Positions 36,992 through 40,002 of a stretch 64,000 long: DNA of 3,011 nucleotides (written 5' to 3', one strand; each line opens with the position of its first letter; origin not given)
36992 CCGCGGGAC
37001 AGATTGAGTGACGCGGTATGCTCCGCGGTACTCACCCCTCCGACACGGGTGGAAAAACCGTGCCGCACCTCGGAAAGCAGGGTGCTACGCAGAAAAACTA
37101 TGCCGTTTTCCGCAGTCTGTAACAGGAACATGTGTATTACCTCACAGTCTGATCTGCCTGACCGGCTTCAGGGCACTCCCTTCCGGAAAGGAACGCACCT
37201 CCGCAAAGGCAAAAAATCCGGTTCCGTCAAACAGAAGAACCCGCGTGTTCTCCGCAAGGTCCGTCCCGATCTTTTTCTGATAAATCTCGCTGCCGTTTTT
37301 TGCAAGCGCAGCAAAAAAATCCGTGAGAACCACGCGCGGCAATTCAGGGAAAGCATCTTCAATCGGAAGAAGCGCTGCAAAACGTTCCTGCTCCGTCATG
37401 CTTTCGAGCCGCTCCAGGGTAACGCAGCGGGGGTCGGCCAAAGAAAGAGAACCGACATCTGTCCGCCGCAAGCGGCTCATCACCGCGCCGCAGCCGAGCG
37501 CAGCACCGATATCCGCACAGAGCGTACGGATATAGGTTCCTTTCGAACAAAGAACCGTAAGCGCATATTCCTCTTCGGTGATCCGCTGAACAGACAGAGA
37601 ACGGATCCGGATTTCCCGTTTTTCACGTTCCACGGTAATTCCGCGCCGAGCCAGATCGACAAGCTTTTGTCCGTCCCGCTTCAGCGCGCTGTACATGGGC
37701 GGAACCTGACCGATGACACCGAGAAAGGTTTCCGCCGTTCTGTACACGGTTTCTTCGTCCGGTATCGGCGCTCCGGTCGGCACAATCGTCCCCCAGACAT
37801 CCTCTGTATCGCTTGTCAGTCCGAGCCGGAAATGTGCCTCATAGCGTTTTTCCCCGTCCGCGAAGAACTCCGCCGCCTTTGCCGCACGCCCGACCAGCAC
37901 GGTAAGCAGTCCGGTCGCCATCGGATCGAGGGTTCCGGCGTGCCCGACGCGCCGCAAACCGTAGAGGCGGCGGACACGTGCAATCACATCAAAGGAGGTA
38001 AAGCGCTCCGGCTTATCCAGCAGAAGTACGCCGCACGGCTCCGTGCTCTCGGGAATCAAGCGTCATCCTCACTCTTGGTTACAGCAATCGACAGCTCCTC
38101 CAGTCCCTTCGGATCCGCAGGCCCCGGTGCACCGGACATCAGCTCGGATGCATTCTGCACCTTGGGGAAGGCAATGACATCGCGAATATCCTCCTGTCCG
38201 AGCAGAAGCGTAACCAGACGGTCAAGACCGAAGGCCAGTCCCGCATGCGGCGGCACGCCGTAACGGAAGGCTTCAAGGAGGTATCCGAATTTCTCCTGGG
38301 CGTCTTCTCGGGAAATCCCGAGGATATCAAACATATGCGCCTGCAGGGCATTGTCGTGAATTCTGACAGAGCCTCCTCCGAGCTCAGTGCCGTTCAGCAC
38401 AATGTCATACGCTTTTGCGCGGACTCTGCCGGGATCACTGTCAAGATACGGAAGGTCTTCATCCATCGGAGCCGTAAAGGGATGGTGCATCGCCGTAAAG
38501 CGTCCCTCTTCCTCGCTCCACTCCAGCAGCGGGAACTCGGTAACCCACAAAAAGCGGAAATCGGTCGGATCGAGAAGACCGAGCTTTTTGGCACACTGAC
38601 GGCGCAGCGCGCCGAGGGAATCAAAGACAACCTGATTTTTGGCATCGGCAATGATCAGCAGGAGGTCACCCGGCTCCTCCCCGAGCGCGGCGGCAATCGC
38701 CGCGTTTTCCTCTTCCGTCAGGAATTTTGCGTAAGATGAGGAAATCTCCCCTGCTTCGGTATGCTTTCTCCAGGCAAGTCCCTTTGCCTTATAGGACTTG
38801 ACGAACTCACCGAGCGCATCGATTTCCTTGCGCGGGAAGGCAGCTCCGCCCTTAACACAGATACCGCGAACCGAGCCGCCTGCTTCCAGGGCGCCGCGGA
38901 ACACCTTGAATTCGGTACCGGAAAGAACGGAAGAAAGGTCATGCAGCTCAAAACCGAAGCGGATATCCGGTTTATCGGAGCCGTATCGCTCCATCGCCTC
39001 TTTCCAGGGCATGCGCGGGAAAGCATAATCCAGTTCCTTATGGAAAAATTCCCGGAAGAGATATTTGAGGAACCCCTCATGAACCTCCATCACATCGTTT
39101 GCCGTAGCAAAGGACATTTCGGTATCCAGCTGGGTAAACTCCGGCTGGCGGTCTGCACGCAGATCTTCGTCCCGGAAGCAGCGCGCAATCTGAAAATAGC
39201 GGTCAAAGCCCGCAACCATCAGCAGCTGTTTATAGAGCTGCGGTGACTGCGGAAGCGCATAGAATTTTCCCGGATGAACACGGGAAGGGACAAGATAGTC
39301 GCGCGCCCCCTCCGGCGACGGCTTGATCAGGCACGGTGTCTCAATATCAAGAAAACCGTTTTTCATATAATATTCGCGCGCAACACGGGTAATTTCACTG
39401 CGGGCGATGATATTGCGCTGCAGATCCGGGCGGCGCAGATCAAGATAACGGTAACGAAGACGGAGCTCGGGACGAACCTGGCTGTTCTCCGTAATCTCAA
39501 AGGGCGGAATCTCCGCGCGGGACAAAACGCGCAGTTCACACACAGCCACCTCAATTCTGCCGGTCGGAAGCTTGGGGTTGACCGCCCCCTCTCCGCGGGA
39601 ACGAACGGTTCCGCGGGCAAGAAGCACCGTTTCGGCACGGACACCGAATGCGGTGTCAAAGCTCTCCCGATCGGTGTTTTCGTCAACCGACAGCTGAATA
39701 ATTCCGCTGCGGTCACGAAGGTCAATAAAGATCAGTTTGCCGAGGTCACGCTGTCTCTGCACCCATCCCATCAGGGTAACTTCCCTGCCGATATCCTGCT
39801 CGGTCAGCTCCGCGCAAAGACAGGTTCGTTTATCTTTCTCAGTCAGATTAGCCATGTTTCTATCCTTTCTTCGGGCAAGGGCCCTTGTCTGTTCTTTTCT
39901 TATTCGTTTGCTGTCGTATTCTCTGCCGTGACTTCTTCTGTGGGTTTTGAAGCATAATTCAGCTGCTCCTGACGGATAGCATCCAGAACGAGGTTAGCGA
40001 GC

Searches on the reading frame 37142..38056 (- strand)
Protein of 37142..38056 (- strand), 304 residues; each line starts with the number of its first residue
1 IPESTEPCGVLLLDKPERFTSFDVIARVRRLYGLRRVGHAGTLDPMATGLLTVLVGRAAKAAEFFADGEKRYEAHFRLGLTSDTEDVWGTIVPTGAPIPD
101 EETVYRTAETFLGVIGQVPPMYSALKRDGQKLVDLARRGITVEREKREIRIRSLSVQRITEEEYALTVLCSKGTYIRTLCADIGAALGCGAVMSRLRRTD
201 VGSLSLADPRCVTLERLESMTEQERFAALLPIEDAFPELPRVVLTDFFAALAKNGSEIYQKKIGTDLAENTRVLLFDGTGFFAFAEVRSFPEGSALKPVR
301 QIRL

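Call 27: search_protein_families(library=pfam, proteins=[window:37142-38056:-], max_evalue=0.01)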
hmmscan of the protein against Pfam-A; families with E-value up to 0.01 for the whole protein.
window:37142-38056:- (304 aa): 2 families
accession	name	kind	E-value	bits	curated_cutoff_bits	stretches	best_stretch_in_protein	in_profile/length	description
PF01509.24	TruB_N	-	1.8e-47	161.9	27.3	1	29-176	1-149/149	TruB family pseudouridylate synthase (N terminal domain)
PF16198.10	TruB_C_2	-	2.2e-15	57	29.3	1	177-235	1-64/66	tRNA pseudouridylate synthase B C-terminal domain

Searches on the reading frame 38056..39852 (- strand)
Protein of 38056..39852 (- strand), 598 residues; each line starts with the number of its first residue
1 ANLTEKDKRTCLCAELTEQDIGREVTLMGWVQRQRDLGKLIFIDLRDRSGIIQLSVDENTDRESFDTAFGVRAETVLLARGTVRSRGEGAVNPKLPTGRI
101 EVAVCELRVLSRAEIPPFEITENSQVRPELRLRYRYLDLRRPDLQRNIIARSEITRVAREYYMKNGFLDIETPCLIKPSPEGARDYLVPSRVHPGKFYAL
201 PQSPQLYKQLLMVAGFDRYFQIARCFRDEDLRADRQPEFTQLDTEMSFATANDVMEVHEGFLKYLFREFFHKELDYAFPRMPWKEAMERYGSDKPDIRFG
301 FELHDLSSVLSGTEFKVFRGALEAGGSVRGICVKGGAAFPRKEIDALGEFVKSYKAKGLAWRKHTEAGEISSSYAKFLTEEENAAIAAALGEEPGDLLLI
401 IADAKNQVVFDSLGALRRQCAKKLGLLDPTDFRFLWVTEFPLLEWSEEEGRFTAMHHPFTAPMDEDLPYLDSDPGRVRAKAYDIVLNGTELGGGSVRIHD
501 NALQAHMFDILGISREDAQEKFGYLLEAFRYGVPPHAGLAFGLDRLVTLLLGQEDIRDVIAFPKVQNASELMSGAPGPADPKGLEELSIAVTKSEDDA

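Call 27: search_protein_families(library=pfam, proteins=[window:38056-39852:-], max_evalue=0.01)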
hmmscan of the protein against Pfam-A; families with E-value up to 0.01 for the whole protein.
window:38056-39852:- (598 aa): 4 families
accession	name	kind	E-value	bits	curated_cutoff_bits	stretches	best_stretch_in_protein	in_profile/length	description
PF00152.25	tRNA-synt_2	-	5.9e-121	403.7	25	1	129-565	3-307/308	tRNA synthetases class II (D, K and N)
PF02938.19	GAD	-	1.3e-23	83.5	23.4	1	318-408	1-91/95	GAD domain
PF01336.31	tRNA_anti-codon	-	2.5e-14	53.4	27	1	25-110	1-75/75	OB-fold nucleic acid binding domain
PF01409.25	tRNA-synt_2d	-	4.8e-05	23.4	19.8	1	218-275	104-159/246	tRNA synthetases class II core domain (F)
